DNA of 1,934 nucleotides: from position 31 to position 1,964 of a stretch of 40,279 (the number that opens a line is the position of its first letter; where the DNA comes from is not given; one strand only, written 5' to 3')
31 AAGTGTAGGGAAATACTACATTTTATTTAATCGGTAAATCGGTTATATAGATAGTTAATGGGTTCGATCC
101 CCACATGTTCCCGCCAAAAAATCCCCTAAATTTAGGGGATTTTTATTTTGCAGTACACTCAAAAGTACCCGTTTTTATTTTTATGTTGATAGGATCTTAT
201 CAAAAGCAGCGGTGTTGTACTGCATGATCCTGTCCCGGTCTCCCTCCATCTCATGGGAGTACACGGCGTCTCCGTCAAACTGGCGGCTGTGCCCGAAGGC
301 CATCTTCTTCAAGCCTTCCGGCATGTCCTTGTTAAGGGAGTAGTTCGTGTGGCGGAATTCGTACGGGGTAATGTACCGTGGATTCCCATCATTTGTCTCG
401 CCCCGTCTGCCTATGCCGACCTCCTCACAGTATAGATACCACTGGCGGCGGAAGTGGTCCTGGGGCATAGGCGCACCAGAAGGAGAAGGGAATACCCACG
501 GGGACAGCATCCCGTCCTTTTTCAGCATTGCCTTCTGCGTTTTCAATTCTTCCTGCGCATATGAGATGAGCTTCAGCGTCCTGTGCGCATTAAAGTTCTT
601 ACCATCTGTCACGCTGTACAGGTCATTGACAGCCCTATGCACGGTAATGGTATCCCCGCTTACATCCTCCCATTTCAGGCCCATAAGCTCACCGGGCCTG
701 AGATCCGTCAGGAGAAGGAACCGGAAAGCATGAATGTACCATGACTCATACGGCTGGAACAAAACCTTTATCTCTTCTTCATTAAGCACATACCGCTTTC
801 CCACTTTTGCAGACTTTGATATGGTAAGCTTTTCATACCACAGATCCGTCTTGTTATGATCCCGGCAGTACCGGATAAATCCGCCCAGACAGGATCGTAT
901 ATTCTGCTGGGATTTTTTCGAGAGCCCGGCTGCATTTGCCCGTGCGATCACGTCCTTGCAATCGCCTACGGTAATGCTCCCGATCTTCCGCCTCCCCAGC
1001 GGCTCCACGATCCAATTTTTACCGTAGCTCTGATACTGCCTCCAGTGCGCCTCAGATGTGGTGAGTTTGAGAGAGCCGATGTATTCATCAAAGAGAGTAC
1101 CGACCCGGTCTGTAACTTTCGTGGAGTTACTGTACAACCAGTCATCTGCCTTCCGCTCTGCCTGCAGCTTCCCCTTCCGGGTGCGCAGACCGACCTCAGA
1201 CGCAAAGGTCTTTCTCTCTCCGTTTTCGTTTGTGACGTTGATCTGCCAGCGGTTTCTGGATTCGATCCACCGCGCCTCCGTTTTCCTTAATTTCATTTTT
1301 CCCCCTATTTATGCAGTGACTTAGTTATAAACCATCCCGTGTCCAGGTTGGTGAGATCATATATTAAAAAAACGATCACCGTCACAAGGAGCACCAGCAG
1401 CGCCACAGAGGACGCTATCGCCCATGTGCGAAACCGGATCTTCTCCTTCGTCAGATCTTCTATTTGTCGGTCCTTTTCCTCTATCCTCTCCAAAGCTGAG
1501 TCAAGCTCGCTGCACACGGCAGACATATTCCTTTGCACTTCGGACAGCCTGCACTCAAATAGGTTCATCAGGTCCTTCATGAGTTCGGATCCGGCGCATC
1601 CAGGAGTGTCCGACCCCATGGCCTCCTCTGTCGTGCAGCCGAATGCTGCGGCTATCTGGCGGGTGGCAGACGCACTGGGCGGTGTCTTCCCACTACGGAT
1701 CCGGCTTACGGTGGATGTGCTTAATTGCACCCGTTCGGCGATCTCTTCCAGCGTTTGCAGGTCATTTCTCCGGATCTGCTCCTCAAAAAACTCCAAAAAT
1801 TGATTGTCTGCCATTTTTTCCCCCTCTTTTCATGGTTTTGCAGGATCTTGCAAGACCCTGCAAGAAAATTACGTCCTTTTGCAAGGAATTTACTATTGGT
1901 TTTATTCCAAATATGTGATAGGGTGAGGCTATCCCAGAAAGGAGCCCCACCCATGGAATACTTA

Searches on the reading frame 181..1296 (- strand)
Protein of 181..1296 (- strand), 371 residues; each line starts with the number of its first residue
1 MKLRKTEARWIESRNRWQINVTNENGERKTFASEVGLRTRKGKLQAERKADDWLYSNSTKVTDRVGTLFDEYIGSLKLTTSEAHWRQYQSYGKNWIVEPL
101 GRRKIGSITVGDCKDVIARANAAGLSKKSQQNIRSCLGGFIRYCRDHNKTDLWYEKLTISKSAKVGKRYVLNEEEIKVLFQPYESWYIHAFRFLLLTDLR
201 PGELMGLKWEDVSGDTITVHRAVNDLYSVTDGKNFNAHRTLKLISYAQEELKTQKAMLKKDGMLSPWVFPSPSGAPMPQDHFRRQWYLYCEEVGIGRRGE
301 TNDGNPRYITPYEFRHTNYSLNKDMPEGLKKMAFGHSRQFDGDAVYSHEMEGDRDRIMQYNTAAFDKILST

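Call 11: search_protein_families(library=pfam, proteins=[window:181-1296:-], max_evalue=0.01)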
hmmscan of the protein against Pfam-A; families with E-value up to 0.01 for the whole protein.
window:181-1296:- (371 aa): 2 families
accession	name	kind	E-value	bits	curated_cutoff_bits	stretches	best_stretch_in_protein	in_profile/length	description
PF00589.27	Phage_integrase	-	6.3e-08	33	27.1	1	171-318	3-136/172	Phage integrase family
PF14659.12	Phage_int_SAM_3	-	0.00021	21.9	22.6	1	66-117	3-54/58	Phage integrase, N-terminal SAM-like domain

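Call 12: search_protein_families(library=phrogs, proteins=[window:181-1296:-], max_evalue=0.001)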
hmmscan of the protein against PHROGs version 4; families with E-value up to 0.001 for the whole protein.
window:181-1296:- (371 aa): 2 families
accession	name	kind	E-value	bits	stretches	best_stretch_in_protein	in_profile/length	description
phrog_1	-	integration and excision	6e-39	135.8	1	13-318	120-402/611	integrase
phrog_216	-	integration and excision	3.6e-13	50.3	1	142-321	27-194/301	integrase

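Call 46: find_homologous_proteins(query=window:181-1296:-, max_evalue=1e-30)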
Query window:181-1296:- (371 aa): 186 proteins with E <= 1e-30 among 1491 candidates; the best 120 are listed.
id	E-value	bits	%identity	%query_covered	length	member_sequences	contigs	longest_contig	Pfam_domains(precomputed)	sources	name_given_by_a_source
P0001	4.8e-253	857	99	100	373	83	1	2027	PF00589.28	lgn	-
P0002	4.4e-146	505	58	100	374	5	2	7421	PF00589.28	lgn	-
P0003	2.7e-143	496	57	100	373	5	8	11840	PF00589.28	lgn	-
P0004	3.1e-137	476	57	100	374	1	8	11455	PF00589.28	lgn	-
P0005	1.2e-136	474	55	100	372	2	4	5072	PF00589.28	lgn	-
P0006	2.9e-136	472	57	100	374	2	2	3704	PF00589.28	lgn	-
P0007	8.9e-135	468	56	100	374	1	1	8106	PF00589.28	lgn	-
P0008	4.2e-134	465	55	100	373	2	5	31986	PF00589.28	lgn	-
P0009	3.1e-128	446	55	99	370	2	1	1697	PF00589.28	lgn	-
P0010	1.5e-125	437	54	100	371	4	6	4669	PF00589.28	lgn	-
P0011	1.6e-122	427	53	99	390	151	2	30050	PF00589.28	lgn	-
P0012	8.4e-122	425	54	100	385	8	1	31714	PF00589.28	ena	-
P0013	3.0e-97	344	55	84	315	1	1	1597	PF14659.13,PF00589.28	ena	-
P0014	6.3e-96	340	45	99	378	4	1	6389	PF00589.28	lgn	-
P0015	3.6e-95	337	45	99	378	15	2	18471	PF14659.13,PF00589.28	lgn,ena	-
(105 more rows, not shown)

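Call 47: find_encoding_contigs(protein=window:181-1296:-, flank=10000, max_places=8)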
Protein window:181-1296:- (371 aa): 12 contigs read that carry it; 8 places shown.
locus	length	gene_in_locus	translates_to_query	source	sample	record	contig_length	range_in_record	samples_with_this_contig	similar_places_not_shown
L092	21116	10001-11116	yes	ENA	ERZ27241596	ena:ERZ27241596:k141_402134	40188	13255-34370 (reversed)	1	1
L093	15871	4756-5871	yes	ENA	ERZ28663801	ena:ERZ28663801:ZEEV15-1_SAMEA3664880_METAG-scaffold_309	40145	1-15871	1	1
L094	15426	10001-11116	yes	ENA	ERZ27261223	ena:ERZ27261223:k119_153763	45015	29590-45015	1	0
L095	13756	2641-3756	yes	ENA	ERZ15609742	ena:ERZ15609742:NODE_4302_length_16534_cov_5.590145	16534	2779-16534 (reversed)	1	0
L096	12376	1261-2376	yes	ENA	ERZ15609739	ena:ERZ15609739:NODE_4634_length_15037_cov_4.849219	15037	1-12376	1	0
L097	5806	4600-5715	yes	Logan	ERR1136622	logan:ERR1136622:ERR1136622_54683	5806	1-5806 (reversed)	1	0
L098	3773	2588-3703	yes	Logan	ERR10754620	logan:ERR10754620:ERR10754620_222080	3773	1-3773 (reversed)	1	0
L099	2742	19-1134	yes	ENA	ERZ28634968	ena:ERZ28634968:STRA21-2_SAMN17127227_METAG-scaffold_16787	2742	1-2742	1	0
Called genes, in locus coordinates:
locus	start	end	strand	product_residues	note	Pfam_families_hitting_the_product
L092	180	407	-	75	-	PF11753:DUF3310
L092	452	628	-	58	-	-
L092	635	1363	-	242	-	PF02882:THF_DHG_CYH_C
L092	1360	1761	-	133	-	-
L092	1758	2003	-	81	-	-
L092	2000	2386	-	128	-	PF04448:DUF551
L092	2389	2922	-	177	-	-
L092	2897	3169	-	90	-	PF05263:DUF722 (weak)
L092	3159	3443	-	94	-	-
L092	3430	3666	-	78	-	-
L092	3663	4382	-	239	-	PF19808:DUF6291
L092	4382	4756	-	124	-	PF00436:SSB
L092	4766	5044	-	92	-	-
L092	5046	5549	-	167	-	-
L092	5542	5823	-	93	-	-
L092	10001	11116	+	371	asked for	PF00589:Phage_integrase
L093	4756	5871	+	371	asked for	PF00589:Phage_integrase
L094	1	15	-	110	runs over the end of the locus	-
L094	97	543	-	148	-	-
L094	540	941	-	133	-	-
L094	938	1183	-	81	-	-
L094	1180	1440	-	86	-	PF04448:DUF551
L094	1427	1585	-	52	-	-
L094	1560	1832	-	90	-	PF05263:DUF722 (weak)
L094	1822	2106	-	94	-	-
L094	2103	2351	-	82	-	-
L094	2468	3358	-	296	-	PF19808:DUF6291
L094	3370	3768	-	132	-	PF00436:SSB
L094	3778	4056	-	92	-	-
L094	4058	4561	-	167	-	-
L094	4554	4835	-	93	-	-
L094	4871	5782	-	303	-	PF24703:DUF7666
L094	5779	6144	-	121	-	-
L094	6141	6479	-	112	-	-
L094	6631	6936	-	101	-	-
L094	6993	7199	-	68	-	PF12844:HTH_19, PF13560:HTH_31, PF01381:HTH_3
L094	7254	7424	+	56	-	-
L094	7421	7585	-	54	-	-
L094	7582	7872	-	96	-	-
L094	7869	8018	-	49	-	-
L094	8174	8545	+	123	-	PF12844:HTH_19, PF13560:HTH_31 (weak), PF01381:HTH_3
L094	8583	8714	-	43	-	-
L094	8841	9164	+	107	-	-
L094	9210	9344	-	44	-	-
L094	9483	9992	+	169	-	PF01381:HTH_3, PF13560:HTH_31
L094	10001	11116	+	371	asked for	PF00589:Phage_integrase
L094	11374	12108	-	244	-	PF03009:GDPD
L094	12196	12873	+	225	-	PF17746:SfsA_N, PF03749:SfsA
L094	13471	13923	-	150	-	PF13527:Acetyltransf_9, PF00583:Acetyltransf_1, PF13673:Acetyltransf_10 (weak), PF13508:Acetyltransf_7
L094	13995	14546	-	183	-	-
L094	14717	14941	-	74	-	PF13508:Acetyltransf_7 (weak), PF13673:Acetyltransf_10 (weak)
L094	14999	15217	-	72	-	-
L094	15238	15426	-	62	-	?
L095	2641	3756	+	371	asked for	PF00589:Phage_integrase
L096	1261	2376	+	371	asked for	PF00589:Phage_integrase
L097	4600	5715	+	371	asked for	PF00589:Phage_integrase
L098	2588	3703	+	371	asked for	PF00589:Phage_integrase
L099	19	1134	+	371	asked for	PF00589:Phage_integrase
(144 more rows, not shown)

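Call 48: find_homologous_proteins(query=L094:12196-12873:+, max_evalue=1e-40)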
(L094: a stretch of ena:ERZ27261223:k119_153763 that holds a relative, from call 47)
Query L094:12196-12873:+ (225 aa): 7980 proteins with E <= 1e-40 among 8000 candidates; the best 120 are listed.
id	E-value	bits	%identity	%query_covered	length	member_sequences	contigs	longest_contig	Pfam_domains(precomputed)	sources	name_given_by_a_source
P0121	1.6e-142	490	99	100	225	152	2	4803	PF03749.20,PF17746.8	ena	-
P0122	2.5e-117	408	83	100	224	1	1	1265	PF03749.20,PF17746.8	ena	-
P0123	5.4e-108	377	76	100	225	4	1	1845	PF03749.20,PF17746.8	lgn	-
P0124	1.3e-107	376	75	99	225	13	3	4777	PF03749.20,PF17746.8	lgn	-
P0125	1.1e-105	370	73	100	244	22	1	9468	PF03749.20,PF17746.8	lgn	-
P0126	1.0e-103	363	73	100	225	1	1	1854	PF03749.20,PF17746.8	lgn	-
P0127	7.8e-92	325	69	100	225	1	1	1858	PF03749.20,PF17746.8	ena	-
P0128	1.7e-87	310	62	100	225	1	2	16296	PF03749.20,PF17746.8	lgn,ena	-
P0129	3.5e-87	309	64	100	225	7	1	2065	PF03749.20,PF17746.8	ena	-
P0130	5.1e-86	306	64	100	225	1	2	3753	PF03749.20,PF17746.8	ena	-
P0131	5.1e-86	306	64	100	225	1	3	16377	PF03749.20,PF17746.8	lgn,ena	-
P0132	7.1e-86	305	62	100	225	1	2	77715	PF03749.20,PF17746.8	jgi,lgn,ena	-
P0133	1.6e-85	304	63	100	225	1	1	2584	PF03749.20,PF17746.8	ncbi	-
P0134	2.0e-85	304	61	100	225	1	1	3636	PF03749.20,PF17746.8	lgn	-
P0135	5.2e-85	302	61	100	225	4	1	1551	PF03749.20,PF17746.8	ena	-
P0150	2.2e-83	297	62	100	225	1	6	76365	PF03749.20,PF17746.8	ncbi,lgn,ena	-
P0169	1.1e-81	291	62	100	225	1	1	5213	PF03749.20,PF17746.8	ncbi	-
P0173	2.4e-81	290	60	100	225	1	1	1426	PF03749.20,PF17746.8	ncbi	-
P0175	2.7e-81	290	60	100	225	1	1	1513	PF03749.20,PF17746.8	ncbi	-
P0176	4.1e-81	290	62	100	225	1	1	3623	PF03749.20,PF17746.8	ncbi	-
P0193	2.0e-78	281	58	100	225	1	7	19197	PF03749.20,PF17746.8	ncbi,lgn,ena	-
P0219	1.2e-76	275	56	100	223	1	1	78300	PF03749.20,PF17746.8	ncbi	-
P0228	2.0e-76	274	57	100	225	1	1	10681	PF03749.20,PF17746.8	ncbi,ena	-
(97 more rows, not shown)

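Call 49: list_cluster_members(proteins=[P0121, P0133, P0150, P0169, P0173, P0175, P0176, P0193, P0219, P0228])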
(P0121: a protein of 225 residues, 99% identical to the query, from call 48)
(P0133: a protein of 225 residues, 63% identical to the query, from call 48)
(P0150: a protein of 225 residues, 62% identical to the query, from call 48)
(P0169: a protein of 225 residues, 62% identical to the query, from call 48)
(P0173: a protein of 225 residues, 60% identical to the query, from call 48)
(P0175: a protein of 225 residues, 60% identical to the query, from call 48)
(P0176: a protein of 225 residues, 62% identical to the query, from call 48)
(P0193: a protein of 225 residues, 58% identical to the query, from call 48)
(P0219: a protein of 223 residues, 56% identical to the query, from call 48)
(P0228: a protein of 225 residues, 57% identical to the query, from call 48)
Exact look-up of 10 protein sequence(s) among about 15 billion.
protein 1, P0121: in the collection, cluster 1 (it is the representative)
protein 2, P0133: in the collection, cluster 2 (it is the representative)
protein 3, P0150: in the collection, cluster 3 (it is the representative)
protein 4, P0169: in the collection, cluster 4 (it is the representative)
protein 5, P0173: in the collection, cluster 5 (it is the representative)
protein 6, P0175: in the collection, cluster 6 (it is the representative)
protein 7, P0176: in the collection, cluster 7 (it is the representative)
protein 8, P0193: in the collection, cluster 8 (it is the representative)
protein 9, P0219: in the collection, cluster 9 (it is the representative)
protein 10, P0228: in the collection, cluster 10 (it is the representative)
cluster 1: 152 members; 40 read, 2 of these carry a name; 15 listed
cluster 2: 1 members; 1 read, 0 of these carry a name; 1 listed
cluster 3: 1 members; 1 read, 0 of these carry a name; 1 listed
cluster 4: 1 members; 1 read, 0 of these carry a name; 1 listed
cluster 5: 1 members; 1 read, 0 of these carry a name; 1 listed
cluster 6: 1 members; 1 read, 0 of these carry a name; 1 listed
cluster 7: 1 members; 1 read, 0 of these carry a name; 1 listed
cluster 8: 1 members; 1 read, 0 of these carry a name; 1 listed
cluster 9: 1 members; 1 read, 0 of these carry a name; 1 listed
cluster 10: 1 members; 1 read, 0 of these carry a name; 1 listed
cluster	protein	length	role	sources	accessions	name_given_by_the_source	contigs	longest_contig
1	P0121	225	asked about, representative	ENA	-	-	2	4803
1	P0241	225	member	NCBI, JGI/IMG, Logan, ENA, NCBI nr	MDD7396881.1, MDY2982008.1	MAG: DNA/RNA nuclease SfsA [Eubacteriales bacterium] | DNA/RNA nuclease SfsA [Eubacteriales bacterium]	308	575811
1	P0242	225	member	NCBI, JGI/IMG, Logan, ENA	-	sugar fermentation stimulation protein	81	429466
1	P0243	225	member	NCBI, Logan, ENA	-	-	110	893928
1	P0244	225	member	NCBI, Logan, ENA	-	-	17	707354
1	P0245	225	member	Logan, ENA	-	-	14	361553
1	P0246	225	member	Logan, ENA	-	-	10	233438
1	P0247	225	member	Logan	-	-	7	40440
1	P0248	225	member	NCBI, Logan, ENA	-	-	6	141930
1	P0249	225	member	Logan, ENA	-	-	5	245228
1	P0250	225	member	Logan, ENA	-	-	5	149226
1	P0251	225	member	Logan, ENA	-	-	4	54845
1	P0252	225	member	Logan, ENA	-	-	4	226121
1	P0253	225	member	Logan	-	-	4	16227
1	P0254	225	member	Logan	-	-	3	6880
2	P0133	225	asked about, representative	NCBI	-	-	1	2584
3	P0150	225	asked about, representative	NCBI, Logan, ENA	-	-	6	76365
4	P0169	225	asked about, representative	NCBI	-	-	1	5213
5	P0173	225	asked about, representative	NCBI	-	-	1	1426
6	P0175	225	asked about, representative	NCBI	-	-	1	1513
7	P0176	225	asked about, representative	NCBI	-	-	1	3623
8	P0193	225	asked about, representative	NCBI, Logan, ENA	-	-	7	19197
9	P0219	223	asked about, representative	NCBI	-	-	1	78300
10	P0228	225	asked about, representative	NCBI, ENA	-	-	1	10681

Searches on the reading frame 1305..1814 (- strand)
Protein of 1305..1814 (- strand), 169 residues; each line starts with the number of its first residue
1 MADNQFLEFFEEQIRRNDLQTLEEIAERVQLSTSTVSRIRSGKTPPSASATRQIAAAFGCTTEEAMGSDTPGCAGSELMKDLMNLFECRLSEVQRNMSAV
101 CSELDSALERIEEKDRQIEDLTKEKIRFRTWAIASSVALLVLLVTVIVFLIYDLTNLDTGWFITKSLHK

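Call 74: search_protein_families(library=pfam, proteins=[window:1305-1814:-], max_evalue=0.001)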
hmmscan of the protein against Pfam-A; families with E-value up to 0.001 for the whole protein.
window:1305-1814:- (169 aa): 6 families
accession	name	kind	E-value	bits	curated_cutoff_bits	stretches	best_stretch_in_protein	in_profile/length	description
PF01381.28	HTH_3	-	6.7e-08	32.9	23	1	21-64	11-54/55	Helix-turn-helix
PF13560.12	HTH_31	-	8.9e-08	32.8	27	1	21-64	16-60/64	Helix-turn-helix domain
PF12844.13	HTH_19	-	0.00015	22.1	30.2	1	13-64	6-57/64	Helix-turn-helix domain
PF13443.12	HTH_26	-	0.00022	21.9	22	1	21-66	12-58/63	Cro/C1-type HTH DNA-binding domain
PF04552.19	Sigma54_DBD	-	0.00025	21.2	22.8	1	8-69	38-99/160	Sigma-54, DNA binding domain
PF13384.12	HTH_23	-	0.00061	20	24.6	0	20-41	18-39/50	Homeodomain-like domain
